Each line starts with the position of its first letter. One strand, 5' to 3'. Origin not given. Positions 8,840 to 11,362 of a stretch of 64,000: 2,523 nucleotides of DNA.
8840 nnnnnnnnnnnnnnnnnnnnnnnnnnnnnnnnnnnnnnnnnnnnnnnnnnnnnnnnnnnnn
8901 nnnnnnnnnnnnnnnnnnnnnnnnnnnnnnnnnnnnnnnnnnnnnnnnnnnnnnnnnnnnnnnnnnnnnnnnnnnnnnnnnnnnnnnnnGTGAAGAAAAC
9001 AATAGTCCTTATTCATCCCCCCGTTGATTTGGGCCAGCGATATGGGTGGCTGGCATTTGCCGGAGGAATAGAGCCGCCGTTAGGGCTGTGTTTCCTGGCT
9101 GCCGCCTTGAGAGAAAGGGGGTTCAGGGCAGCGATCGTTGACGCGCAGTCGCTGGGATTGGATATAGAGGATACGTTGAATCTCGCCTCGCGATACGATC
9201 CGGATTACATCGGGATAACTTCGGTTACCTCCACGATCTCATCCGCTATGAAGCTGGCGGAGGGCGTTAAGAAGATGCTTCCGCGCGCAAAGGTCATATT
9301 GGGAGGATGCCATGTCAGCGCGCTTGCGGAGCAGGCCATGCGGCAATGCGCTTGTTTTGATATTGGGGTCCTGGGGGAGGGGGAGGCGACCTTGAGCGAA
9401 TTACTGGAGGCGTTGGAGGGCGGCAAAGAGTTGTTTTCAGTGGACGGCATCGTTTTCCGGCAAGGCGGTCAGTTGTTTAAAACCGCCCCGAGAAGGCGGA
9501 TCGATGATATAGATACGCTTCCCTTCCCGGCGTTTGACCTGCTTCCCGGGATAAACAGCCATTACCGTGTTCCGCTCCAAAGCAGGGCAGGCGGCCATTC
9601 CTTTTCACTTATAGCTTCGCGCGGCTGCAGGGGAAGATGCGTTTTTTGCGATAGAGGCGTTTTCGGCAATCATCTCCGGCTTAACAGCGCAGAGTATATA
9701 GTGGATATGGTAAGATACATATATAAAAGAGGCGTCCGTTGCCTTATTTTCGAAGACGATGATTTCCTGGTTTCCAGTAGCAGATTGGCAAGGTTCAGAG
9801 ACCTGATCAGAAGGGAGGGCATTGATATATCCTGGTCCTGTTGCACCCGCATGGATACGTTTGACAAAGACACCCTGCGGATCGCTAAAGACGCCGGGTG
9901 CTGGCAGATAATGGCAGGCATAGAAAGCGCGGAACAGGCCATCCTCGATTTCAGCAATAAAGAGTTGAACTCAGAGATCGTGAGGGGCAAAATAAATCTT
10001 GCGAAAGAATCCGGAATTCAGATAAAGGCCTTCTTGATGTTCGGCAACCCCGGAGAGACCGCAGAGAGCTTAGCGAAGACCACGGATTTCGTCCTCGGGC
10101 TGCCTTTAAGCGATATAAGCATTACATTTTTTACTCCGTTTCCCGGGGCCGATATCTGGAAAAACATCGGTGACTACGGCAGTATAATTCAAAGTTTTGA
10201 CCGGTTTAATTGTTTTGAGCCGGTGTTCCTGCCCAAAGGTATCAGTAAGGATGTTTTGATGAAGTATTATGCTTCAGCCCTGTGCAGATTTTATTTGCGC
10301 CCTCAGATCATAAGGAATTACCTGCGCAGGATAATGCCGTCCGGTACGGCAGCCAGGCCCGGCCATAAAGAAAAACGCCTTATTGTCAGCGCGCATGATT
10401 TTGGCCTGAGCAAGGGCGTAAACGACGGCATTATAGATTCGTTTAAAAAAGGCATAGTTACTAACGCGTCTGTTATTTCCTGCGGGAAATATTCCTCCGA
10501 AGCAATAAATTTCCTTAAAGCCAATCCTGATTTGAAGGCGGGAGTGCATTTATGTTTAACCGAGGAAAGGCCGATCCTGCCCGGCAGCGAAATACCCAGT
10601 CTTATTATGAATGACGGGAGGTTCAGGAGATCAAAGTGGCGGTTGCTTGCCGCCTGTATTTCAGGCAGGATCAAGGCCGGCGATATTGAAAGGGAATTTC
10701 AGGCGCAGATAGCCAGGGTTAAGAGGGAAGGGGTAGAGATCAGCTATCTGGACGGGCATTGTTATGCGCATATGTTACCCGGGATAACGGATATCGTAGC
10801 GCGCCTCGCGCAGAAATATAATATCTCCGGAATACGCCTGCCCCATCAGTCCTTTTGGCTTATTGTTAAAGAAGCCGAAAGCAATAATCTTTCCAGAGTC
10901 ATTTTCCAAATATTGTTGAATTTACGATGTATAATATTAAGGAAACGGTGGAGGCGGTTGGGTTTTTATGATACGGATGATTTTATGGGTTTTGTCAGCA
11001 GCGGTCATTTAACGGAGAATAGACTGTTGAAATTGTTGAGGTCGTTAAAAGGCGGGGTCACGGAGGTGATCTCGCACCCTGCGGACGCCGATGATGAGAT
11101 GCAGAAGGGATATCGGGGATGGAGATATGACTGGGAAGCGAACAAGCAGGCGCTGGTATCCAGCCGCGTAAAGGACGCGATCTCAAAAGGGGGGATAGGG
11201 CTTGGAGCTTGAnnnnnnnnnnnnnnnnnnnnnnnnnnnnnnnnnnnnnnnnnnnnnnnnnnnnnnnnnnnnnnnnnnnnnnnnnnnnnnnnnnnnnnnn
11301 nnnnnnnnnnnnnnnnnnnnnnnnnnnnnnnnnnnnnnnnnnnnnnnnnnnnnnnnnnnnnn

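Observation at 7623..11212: Lipid-linked sugar tailoring unit: ArnC/DPM1-like GT2-methyltransferase fusion coupled to a B12-radical-SAM-YdjC fusion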

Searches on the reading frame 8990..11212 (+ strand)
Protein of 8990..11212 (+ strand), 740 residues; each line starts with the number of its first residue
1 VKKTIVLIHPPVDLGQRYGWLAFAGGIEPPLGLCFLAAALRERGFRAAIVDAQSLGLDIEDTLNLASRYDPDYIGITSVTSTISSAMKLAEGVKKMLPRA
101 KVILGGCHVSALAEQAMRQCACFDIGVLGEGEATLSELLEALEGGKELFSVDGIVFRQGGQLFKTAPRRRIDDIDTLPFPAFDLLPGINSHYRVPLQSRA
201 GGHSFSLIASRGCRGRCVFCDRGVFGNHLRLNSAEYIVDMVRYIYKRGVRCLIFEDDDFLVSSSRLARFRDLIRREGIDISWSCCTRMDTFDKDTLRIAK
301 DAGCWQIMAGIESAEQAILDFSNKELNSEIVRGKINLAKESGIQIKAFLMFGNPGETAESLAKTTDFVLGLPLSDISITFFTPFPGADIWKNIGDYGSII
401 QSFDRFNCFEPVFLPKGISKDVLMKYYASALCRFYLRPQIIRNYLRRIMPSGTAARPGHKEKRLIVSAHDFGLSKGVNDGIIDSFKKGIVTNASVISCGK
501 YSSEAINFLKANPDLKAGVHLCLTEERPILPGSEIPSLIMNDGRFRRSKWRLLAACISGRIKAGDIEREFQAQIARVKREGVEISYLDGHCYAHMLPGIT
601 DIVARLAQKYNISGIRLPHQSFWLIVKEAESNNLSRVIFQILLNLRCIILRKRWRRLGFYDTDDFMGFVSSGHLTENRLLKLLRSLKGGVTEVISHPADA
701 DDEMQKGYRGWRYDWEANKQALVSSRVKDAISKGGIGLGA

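Call 3: search_protein_families(library=pfam, proteins=[window:8990-11212:+], max_evalue=0.01)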
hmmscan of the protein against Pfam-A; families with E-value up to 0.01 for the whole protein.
window:8990-11212:+ (740 aa): 3 families
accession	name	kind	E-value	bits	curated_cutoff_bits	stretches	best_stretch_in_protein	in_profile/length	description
PF04794.17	YdjC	-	1.3e-58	199.4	29.7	1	463-732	1-265/266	YdjC-like protein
PF02310.24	B12-binding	-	2.9e-24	85.6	32.1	1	24-138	8-120/121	B12 binding domain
PF04055.27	Radical_SAM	-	5.9e-21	75.8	29.5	1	208-368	2-166/166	Radical SAM superfamily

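Call 5: search_protein_families(library=ncbifam, proteins=[window:8990-11212:+], max_evalue=0.001)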
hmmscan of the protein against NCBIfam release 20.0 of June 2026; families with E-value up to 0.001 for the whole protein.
window:8990-11212:+ (740 aa): 26 families (the best 25 are shown)
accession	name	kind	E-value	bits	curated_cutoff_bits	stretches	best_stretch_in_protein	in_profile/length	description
TIGR03473.1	HpnK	hypoth_equivalog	4.7e-53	180.3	232.6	1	462-739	2-276/283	hopanoid biosynthesis-associated protein HpnK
TIGR03471.1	HpnJ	equivalog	3.8e-49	167.9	577.6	1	47-456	47-454/472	hopanoid biosynthesis associated radical SAM protein HpnJ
TIGR02026.1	BchE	equivalog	1.2e-46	159.6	481.35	1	24-442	17-435/497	magnesium-protoporphyrin IX monomethyl ester anaerobic oxidative cyclase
NF050148.1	rSAM_ApyD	equivalog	2.2e-38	132.1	750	1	27-368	22-363/645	RiPP biosynthesis radical SAM protein ApyD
NF002559.0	PRK02134.1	equivalog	1.5e-37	129.5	227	1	461-738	2-243/249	chitin disaccharide deacetylase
TIGR04479.1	bcpD_PhpK_rSAM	subfamily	3.7e-36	124.6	600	1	32-368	74-406/504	PhpK family radical SAM P-methyltransferase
NF038361.1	rSAM_Sden_1168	equivalog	2e-35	122.4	575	1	28-399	83-479/560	Sden_1168 family B12-binding radical SAM P-methyltransferase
TIGR04367.1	HpnR_B12_rSAM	equivalog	4.9e-28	97.9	650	1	30-392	22-372/490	hopanoid C-3 methylase HpnR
NF033070.1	rSAM_AprD4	equivalog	9.8e-28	97.2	500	1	29-423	41-420/456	AprD4 family radical SAM diol-dehydratase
TIGR04072.2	rSAM_ladder_B12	equivalog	1.3e-27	96.6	360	2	206-366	182-344/443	lipid biosynthesis B12-binding/radical SAM protein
TIGR03975.1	rSAM_ocin_1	subfamily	9.3e-26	90.5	281.85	1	59-364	117-423/606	RiPP maturation radical SAM C-methyltransferase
TIGR04014.1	B12_SAM_MJ_0865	equivalog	1.2e-24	86.9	360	1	76-389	43-354/434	methyl-coenzyme M reductase glutamine C-methyltransferase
NF033712.0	B12_rSAM_KedN5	subfamily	2e-24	85.8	700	1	66-366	58-365/624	KedN5 family methylcobalamin-dependent radical SAM C-methyltransferase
TIGR04295.1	B12_rSAM_oligo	hypoth_equivalog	5.3e-24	84.7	400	1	30-324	25-314/422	TIGR04295 family B12-binding domain-containing radical SAM protein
TIGR04385.1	B12_rSAM_cofa1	equivalog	1.2e-22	80.7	450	1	30-368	20-361/438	B12 lower ligand biosynthesis radical SAM protein BzaD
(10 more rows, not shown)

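Call 8: find_homologous_proteins(query=window:8990-11209:+, max_evalue=1e-10)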
Query window:8990-11209:+ (740 aa): 79 proteins with E <= 1e-10 among 8000 candidates.
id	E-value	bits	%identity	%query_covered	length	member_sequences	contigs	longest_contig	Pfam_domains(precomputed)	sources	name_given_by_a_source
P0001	0.0e+0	1699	100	100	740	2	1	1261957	PF04055.28,PF04794.18,PF02310.25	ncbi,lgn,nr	ncbi:MAG: ChbG/HpnK family deacetylase [Candidatus Omnitrophica bacterium]|nr:ChbG/HpnK family deace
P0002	1.6e-220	753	51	92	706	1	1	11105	PF04055.28,PF04794.18,PF02310.25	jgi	-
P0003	8.1e-212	724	44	100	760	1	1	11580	PF04055.28,PF04794.18,PF02310.25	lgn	-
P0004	3.5e-179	616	40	100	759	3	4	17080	PF04055.28,PF04794.18,PF02310.25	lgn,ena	-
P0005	1.3e-171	591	39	99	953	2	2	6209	PF13847.13,PF13489.13,PF13649.13,PF04055.28,PF04794.18,PF08241.19,PF08242.19,PF02310.25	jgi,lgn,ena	-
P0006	6.5e-142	493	48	60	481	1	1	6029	PF04055.28,PF02310.25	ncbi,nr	ncbi:radical SAM protein [bacterium]|nr:MAG: radical SAM protein [bacterium]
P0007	1.1e-140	489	48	60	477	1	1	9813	PF04055.28,PF02310.25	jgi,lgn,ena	-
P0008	3.5e-140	487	46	63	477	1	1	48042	PF04055.28,PF02310.25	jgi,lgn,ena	-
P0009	7.4e-140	486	48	60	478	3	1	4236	PF04055.28,PF02310.25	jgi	-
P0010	3.3e-135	471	47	60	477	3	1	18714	PF04055.28,PF02310.25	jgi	-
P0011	4.9e-135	470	47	60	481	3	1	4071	PF04055.28,PF02310.25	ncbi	-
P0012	5.0e-135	470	48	60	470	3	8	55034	PF04055.28,PF02310.25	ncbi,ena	-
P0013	2.6e-129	451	45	60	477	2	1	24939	PF04055.28,PF02310.25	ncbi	-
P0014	3.1e-128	447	43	60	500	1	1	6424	PF04055.28,PF02310.25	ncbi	-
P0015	6.2e-128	446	45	60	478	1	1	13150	PF04055.28,PF02310.25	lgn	-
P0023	7.8e-108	380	43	60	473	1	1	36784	PF04055.28,PF02310.25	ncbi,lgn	ncbi:MAG: radical SAM protein [Elusimicrobiota bacterium]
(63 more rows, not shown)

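Call 9: find_related_loci(query=window:8990-11209:+, collection=genome_contigs, flank=10000)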
Query window:8990-11209:+ (740 aa) in genome_contigs; peptide patterns used: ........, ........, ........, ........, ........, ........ (x = any residue, [..] = any of these).
30 stretches matched a pattern, but none encodes a relative of the query by tblastn (E <= 1e-3).

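Call 11: find_encoding_contigs(protein=P0005, flank=10000, max_places=3)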
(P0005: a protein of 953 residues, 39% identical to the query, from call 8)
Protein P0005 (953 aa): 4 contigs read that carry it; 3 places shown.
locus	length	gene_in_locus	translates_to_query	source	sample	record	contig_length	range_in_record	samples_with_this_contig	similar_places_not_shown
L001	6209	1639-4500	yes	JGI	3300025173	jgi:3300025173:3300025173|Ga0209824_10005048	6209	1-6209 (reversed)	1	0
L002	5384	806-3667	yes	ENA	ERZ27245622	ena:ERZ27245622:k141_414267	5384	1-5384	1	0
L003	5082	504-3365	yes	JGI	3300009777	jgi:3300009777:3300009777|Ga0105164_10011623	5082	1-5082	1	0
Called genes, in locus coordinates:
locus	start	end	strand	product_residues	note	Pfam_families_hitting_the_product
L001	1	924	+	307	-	?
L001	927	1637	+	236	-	PF13641:Glyco_tranf_2_3 (weak), PF00535:Glycos_transf_2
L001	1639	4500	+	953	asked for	PF02310:B12-binding, PF04055:Radical_SAM, PF04794:YdjC, PF13489:Methyltransf_23, PF08241:Methyltransf_11, PF08242:Methyltransf_12, PF13649:Methyltransf_25, PF13847:Methyltransf_31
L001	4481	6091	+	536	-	PF13231:PMT_2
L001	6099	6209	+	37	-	?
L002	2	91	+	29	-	?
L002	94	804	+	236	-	PF13641:Glyco_tranf_2_3 (weak), PF00535:Glycos_transf_2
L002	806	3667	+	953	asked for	PF02310:B12-binding, PF04055:Radical_SAM, PF04794:YdjC, PF13489:Methyltransf_23, PF08241:Methyltransf_11, PF08242:Methyltransf_12, PF13649:Methyltransf_25, PF13847:Methyltransf_31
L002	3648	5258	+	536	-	PF13231:PMT_2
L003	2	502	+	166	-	?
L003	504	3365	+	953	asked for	PF02310:B12-binding, PF04055:Radical_SAM, PF04794:YdjC, PF13489:Methyltransf_23, PF08241:Methyltransf_11, PF08242:Methyltransf_12, PF13649:Methyltransf_25, PF13847:Methyltransf_31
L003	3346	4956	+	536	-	PF13231:PMT_2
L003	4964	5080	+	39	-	?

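Call 12: find_encoding_contigs(protein=P0004, flank=10000, max_places=3)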
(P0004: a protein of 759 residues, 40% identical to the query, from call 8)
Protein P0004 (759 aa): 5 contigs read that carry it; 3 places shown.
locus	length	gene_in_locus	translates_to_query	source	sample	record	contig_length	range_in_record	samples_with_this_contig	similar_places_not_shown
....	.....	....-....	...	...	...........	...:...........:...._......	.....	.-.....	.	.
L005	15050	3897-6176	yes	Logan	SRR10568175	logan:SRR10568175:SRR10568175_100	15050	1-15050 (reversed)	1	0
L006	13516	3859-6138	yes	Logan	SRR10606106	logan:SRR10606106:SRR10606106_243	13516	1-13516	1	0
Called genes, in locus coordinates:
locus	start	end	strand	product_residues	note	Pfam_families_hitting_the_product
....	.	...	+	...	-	?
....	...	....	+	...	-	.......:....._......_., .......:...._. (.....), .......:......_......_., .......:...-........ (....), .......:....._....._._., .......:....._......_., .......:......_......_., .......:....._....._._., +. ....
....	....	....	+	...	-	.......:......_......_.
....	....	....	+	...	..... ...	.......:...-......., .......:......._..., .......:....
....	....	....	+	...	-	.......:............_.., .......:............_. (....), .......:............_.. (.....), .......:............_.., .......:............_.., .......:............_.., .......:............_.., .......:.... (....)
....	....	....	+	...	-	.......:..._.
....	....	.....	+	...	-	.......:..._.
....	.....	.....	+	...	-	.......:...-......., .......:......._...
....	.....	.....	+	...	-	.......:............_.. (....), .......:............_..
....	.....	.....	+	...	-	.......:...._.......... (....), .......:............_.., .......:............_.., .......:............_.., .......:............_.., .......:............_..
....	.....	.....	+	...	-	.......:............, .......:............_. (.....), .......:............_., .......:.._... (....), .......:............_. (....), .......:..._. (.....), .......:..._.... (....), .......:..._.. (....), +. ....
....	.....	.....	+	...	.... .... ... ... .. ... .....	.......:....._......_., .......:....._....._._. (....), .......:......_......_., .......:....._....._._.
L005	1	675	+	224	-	?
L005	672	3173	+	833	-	PF13439:Glyco_transf_4, PF26334:Gtf3_N (faint), PF00534:Glycos_transf_1, PF20706:GT4-conflict (weak), PF13692:Glyco_trans_1_4, PF13439:Glyco_transf_4, PF00534:Glycos_transf_1, PF13692:Glyco_trans_1_4, +2 more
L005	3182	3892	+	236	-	PF00535:Glycos_transf_2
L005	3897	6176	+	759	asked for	PF02310:B12-binding, PF04055:Radical_SAM, PF04794:YdjC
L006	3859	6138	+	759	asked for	PF02310:B12-binding, PF04055:Radical_SAM, PF04794:YdjC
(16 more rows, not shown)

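Call 13: find_encoding_contigs(protein=P0008, flank=8000, max_places=1)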
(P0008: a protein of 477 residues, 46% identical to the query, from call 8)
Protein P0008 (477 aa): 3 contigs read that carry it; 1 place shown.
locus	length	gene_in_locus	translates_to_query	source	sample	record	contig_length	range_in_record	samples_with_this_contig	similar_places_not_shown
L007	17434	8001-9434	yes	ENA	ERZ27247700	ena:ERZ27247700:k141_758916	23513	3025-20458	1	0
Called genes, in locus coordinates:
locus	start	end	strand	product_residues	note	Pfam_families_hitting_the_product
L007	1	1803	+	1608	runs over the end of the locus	?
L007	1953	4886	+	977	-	PF02310:B12-binding (faint), PF04055:Radical_SAM, PF13186:SPASM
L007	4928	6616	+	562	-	PF13231:PMT_2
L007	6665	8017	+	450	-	PF00535:Glycos_transf_2, PF13489:Methyltransf_23, PF08241:Methyltransf_11, PF08242:Methyltransf_12, PF13649:Methyltransf_25, PF13847:Methyltransf_31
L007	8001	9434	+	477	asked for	PF02310:B12-binding, PF04055:Radical_SAM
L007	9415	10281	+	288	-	PF04794:YdjC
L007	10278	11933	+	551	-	PF13231:PMT_2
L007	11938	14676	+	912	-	PF02310:B12-binding (weak), PF04055:Radical_SAM, PF13186:SPASM (faint)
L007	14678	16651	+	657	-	PF04055:Radical_SAM, PF13186:SPASM (faint), PF04055:Radical_SAM (weak)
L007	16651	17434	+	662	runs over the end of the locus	PF04989:RMNT_CmcI (faint), PF13578:Methyltransf_24, PF04055:Radical_SAM (weak), PF13186:SPASM (faint)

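Call 14: find_encoding_contigs(protein=P0012, flank=8000, max_places=1)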
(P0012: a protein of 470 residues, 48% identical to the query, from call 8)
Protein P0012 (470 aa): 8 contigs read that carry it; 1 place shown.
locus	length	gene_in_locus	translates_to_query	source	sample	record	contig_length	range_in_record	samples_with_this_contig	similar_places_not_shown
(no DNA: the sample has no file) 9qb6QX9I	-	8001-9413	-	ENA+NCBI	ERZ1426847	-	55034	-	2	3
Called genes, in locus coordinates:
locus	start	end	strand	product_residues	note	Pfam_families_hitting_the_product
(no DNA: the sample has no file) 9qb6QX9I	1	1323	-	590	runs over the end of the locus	PF01336:tRNA_anti-codon, PF00152:tRNA-synt_2, PF02938:GAD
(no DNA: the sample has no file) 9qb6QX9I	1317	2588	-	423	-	PF01409:tRNA-synt_2d (faint), PF13393:tRNA-synt_His, PF00152:tRNA-synt_2 (faint), PF00587:tRNA-synt_2b, PF03129:HGTP_anticodon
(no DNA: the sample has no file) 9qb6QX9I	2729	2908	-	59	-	PF01165:Ribosomal_S21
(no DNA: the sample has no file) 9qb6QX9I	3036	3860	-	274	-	PF00929:RNase_T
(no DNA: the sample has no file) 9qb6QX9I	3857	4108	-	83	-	PF09905:VF530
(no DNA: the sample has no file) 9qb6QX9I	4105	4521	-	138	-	-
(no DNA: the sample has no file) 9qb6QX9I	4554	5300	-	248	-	PF00849:PseudoU_synth_2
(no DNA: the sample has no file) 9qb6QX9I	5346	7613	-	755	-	PF02366:PMT, PF13231:PMT_2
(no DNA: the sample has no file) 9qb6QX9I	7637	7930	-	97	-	-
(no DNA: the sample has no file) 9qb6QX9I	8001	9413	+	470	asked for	PF02310:B12-binding, PF04055:Radical_SAM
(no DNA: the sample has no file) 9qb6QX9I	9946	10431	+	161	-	-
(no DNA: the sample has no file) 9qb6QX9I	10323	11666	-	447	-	PF04055:Radical_SAM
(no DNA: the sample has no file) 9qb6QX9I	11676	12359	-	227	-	PF13489:Methyltransf_23, PF00891:Methyltransf_2 (weak), PF08241:Methyltransf_11 (weak), PF08242:Methyltransf_12, PF13649:Methyltransf_25, PF13847:Methyltransf_31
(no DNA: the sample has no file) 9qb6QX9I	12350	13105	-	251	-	PF13641:Glyco_tranf_2_3 (weak), PF00535:Glycos_transf_2, PF10111:Glyco_tranf_2_2 (weak), PF12804:NTP_transf_3 (weak)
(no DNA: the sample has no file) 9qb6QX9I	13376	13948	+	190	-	PF08207:EFP_N, PF01132:EFP, PF09285:Elong-fact-P_C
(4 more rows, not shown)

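Call 15: find_encoding_contigs(protein=P0023, flank=8000, max_places=1)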
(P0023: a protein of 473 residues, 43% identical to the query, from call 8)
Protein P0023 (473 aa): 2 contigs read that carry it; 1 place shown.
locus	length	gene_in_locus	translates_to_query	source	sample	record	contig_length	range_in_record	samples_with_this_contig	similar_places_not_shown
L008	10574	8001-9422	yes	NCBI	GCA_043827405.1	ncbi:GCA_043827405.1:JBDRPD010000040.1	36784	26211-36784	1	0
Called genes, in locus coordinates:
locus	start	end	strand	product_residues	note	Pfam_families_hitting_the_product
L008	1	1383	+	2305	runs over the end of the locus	PF00109:ketoacyl-synt, PF02801:Ketoacyl-synt_C, PF16197:KAsynt_C_assoc (weak), PF00109:ketoacyl-synt, PF02801:Ketoacyl-synt_C, PF00698:Acyl_transf_1 (weak), PF07977:FabA, PF07977:FabA, +1 more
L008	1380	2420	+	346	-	PF00108:Thiolase_N (faint), PF08541:ACP_syn_III_C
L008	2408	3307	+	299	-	PF12146:Hydrolase_4, PF00561:Abhydrolase_1, PF12697:Abhydrolase_6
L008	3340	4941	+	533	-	PF00501:AMP-binding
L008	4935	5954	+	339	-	PF01073:3Beta_HSD, PF01370:Epimerase, PF02719:Polysacc_synt_2 (weak), PF04321:RmlD_sub_bind, PF05368:NmrA, PF13460:NAD_binding_10, PF16363:GDP_Man_Dehyd, PF07993:NAD_binding_4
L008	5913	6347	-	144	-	PF01220:DHquinase_II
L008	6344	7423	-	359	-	PF00465:Fe-ADH, PF13685:Fe-ADH_2, PF01761:DHQ_synthase, PF24621:DHQS_C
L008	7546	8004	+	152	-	-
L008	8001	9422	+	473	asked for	PF02310:B12-binding, PF04055:Radical_SAM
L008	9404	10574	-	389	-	?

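Call 46: find_encoding_contigs(protein=P0002, flank=10000, max_places=1)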
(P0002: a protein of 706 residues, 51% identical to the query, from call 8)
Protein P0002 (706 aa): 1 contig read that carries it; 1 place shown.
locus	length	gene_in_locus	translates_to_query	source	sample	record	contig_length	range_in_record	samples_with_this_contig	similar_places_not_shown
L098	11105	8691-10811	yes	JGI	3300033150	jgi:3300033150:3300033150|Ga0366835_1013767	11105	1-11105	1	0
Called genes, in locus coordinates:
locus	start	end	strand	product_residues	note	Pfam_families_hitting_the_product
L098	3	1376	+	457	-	?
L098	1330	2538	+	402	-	-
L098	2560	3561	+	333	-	PF13472:Lipase_GDSL_2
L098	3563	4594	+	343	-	PF00657:Lipase_GDSL, PF13472:Lipase_GDSL_2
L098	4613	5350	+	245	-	PF00535:Glycos_transf_2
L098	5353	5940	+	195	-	-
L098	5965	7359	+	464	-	PF13439:Glyco_transf_4, PF13579:Glyco_trans_4_4 (faint), PF20706:GT4-conflict, PF00534:Glycos_transf_1, PF13692:Glyco_trans_1_4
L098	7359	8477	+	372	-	PF01075:Glyco_transf_9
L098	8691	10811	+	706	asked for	PF02310:B12-binding, PF04055:Radical_SAM, PF04794:YdjC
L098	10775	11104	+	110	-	?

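Call 47: find_encoding_contigs(protein=P0003, flank=10000, max_places=1)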
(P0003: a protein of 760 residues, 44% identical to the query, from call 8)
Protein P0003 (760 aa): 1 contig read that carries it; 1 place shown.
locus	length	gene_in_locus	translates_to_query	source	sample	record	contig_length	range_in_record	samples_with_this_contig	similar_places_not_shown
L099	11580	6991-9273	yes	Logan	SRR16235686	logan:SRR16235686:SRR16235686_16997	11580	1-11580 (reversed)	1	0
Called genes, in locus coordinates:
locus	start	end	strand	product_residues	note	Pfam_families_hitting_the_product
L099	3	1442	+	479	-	?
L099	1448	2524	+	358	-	PF04055:Radical_SAM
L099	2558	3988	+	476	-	PF02310:B12-binding, PF04055:Radical_SAM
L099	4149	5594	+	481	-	PF02310:B12-binding, PF04055:Radical_SAM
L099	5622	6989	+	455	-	PF00535:Glycos_transf_2, PF05175:MTS (faint), PF13489:Methyltransf_23, PF08241:Methyltransf_11, PF08242:Methyltransf_12, PF13649:Methyltransf_25, PF13847:Methyltransf_31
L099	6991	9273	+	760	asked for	PF02310:B12-binding, PF04055:Radical_SAM, PF04794:YdjC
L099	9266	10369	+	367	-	PF01075:Glyco_transf_9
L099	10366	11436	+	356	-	PF00535:Glycos_transf_2, PF13641:Glyco_tranf_2_3, PF13632:Glyco_trans_2_3 (weak)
